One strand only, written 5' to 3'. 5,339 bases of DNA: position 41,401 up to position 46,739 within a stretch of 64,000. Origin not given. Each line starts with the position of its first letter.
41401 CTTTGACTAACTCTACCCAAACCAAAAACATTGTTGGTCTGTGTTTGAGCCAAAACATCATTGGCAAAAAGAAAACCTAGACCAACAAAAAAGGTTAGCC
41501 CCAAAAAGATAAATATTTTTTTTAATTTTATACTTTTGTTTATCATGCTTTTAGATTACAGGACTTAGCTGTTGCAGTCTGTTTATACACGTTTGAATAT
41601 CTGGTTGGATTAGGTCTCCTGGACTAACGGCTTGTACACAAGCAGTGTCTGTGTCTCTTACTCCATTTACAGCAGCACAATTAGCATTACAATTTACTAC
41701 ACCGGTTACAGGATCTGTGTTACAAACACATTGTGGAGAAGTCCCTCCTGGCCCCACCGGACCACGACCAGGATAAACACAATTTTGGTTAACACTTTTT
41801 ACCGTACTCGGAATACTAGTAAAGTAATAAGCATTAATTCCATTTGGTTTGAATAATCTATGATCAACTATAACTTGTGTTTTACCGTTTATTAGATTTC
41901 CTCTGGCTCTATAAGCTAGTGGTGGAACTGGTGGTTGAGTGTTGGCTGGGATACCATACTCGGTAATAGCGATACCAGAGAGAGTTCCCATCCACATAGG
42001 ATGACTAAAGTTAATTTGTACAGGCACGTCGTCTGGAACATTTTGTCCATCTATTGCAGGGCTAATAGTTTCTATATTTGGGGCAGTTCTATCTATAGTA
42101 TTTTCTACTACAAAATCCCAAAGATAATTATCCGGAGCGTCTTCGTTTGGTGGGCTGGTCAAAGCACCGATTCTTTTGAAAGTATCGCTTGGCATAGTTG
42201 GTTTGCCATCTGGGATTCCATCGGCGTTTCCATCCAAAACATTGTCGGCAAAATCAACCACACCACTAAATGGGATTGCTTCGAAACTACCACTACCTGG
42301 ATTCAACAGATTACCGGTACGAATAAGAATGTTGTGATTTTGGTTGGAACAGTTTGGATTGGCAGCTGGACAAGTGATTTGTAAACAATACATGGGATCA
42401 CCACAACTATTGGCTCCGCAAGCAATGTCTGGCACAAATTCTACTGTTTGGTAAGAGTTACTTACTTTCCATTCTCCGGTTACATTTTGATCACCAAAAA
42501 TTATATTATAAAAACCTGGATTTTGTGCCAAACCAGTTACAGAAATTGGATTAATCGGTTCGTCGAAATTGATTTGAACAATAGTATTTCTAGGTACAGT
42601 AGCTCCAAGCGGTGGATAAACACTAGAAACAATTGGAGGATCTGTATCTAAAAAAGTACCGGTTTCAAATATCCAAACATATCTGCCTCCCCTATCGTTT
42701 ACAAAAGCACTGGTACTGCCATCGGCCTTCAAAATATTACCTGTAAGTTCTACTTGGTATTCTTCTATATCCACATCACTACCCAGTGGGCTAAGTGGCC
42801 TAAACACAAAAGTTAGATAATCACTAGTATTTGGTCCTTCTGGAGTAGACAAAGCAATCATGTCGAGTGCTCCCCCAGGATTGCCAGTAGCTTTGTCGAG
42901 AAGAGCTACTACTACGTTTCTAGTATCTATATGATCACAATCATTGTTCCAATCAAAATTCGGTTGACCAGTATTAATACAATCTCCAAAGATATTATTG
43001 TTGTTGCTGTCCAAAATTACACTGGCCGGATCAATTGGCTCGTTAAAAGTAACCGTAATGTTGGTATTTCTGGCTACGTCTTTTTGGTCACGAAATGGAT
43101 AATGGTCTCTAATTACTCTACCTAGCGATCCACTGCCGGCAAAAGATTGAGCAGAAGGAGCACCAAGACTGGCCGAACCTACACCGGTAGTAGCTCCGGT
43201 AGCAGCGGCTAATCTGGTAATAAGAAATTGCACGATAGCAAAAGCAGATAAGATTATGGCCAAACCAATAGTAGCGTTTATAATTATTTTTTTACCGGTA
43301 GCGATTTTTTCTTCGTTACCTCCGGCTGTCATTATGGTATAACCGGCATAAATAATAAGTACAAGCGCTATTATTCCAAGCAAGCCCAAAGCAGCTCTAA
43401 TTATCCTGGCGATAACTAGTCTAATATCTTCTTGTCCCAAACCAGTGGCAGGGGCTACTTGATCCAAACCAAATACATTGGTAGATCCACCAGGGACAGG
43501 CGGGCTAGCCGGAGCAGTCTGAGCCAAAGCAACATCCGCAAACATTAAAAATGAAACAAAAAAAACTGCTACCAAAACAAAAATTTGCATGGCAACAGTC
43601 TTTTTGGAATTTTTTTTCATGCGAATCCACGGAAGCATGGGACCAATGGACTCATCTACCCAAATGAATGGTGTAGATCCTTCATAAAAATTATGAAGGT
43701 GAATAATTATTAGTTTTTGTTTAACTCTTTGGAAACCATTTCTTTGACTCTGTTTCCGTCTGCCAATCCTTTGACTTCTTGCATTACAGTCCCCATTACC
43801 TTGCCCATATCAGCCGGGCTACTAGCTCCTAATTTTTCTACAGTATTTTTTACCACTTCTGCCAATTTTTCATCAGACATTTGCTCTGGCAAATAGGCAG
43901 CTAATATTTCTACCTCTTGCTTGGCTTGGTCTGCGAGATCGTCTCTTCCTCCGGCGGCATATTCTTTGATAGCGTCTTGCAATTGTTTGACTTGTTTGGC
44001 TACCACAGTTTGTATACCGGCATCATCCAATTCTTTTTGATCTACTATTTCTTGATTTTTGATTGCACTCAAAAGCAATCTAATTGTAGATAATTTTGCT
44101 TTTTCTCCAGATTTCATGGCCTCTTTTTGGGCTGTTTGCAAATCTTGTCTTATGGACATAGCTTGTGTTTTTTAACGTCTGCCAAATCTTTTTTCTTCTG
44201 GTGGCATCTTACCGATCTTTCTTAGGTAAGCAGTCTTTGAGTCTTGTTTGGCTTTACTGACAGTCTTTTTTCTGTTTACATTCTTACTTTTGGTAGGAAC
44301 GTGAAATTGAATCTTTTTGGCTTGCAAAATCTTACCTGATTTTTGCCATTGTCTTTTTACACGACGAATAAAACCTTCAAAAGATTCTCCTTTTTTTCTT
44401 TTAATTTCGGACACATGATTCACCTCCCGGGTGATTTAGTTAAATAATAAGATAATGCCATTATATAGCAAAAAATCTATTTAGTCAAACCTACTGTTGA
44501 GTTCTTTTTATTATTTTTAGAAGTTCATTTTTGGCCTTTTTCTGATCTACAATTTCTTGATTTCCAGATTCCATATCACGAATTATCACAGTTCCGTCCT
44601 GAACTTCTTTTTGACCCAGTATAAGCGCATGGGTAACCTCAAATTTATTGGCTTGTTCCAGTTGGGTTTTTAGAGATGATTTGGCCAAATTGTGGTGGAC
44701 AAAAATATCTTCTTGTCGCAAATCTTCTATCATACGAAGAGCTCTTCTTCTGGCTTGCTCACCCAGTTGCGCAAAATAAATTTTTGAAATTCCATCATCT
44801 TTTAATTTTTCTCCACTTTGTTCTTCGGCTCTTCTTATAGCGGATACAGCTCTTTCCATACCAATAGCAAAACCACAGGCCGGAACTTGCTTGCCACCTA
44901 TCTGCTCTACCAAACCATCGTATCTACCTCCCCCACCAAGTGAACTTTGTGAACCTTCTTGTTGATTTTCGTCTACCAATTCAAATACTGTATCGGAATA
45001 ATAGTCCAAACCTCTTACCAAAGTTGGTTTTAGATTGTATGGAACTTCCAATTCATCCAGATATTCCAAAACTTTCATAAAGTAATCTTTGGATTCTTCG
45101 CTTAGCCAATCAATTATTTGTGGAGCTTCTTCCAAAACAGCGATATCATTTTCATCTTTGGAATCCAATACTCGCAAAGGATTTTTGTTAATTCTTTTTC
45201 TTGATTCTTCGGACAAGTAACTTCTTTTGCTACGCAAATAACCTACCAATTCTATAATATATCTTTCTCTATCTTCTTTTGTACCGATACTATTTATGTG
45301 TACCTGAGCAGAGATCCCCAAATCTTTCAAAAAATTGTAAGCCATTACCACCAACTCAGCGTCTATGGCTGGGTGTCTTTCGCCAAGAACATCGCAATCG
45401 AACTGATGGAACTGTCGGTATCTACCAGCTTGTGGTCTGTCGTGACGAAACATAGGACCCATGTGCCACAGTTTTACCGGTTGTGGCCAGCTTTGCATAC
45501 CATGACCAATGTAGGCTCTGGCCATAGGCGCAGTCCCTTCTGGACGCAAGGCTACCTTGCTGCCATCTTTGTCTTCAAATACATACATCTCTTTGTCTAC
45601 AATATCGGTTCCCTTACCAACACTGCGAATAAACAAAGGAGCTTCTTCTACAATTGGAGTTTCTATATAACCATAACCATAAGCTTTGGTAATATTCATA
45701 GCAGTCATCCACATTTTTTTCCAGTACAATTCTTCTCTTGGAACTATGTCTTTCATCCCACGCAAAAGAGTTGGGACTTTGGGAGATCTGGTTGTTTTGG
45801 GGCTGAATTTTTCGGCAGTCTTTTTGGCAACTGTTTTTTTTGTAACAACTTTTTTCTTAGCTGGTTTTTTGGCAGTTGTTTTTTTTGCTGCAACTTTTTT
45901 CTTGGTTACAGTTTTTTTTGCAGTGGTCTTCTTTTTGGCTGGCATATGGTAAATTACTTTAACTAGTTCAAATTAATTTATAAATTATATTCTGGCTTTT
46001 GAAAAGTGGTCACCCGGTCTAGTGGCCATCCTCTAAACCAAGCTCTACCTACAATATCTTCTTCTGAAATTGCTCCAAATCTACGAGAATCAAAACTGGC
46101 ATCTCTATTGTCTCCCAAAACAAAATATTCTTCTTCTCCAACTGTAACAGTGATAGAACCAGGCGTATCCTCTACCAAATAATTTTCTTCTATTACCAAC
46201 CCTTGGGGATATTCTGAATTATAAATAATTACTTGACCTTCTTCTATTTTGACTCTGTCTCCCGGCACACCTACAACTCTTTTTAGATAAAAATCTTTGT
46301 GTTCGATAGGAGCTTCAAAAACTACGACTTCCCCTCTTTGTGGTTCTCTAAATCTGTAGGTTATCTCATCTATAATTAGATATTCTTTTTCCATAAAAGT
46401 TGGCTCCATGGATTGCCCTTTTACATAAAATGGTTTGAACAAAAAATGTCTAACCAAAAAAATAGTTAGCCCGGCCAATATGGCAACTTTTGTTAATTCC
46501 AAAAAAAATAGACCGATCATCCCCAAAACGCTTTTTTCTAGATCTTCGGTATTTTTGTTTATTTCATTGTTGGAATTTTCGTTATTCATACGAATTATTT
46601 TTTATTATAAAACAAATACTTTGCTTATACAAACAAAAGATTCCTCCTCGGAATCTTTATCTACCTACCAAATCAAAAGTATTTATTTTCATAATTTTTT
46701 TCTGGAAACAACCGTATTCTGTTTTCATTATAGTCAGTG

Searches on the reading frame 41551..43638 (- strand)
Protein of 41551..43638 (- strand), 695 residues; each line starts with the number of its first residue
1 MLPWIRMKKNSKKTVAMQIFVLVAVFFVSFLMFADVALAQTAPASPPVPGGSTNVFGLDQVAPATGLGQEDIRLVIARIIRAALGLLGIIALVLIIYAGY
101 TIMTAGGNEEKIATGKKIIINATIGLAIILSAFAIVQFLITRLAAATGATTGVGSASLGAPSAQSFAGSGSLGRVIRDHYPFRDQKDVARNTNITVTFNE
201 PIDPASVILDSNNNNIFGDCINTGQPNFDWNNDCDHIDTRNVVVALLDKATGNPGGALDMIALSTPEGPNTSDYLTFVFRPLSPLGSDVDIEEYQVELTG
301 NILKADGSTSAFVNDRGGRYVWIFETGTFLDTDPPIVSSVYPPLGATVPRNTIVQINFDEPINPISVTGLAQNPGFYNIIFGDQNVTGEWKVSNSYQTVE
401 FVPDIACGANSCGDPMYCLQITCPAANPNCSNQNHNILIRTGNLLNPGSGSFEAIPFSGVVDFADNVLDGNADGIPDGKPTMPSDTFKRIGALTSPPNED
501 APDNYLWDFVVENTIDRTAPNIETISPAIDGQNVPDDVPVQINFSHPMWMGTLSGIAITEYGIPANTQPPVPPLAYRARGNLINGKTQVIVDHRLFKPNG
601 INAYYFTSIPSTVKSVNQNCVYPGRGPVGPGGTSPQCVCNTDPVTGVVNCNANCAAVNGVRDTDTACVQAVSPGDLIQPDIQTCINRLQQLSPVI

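Call 3: search_protein_families(library=pfam, proteins=[window:41551-43638:-], max_evalue=0.1)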
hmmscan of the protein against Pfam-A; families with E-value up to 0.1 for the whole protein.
window:41551-43638:- (695 aa): 2 families
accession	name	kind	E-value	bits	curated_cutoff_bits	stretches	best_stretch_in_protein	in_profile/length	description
PF13205.12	Big_5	-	3.3e-17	63.6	23.6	3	331-369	1-40/105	Bacterial Ig-like domain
PF18895.5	T4SS_pilin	-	4.6e-09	36.7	26.6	1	70-139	3-71/71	Type IV secretion system pilin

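Call 9: search_protein_families(library=ncbifam, proteins=[window:41551-43638:-], max_evalue=0.1)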
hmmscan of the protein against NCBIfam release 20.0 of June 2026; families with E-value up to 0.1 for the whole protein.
window:41551-43638:- (695 aa): 1 family
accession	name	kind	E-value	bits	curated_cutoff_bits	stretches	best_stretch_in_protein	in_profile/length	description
NF045849.1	ICE_MMCAP2_0565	equivalog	2.9e-08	33.3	40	1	75-141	12-78/80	Mbov_0395 family pilin-like conjugal transfer protein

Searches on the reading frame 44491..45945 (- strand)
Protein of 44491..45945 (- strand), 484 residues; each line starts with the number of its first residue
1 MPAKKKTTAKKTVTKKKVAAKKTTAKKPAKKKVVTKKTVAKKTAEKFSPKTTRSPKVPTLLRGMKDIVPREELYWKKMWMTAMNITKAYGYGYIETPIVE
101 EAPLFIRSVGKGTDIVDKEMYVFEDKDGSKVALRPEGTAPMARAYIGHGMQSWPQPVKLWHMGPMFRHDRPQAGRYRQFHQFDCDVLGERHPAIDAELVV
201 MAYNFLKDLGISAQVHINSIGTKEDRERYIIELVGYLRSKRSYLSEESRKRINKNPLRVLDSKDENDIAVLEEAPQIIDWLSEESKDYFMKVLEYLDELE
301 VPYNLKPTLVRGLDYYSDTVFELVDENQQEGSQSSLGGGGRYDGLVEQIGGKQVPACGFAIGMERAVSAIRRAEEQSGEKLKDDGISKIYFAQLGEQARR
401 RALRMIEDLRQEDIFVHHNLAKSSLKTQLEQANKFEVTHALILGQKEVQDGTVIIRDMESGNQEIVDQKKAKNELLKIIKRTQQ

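Call 10: search_protein_families(library=pfam, proteins=[window:44491-45945:-], max_evalue=0.001)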
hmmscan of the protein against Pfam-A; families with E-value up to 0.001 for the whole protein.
window:44491-45945:- (484 aa): 5 families
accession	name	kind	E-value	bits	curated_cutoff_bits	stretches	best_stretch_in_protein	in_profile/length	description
PF13393.11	tRNA-synt_His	-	4.7e-36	125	25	1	63-365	1-307/308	Histidyl-tRNA synthetase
PF00587.30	tRNA-synt_2b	-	1.2e-17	65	29.3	1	121-370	1-175/179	tRNA synthetase class II core domain (G, H, P, S and T)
PF03129.25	HGTP_anticodon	-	4.3e-10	40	21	1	394-477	7-93/94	Anticodon binding domain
PF07382.16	HC2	-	5.8e-05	23.7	40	1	4-46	5-51/194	Histone H1-like nucleoprotein HC2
PF01409.25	tRNA-synt_2d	-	0.00015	21.8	19.8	1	119-216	67-161/246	tRNA synthetases class II core domain (F)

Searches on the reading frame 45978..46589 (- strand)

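Call 10: search_protein_families(library=pfam, proteins=[window:45978-46589:-], max_evalue=0.001)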
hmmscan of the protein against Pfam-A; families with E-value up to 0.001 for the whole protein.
window:45978-46589:- (203 aa): 2 families
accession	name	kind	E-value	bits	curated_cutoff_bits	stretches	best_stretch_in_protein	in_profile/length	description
PF10502.14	Peptidase_S26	-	4.5e-45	154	22.9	1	31-188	3-168/168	Signal peptidase, peptidase S26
PF00717.28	Peptidase_S24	-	8.3e-06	25.9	23.3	1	55-115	39-91/116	Peptidase S24-like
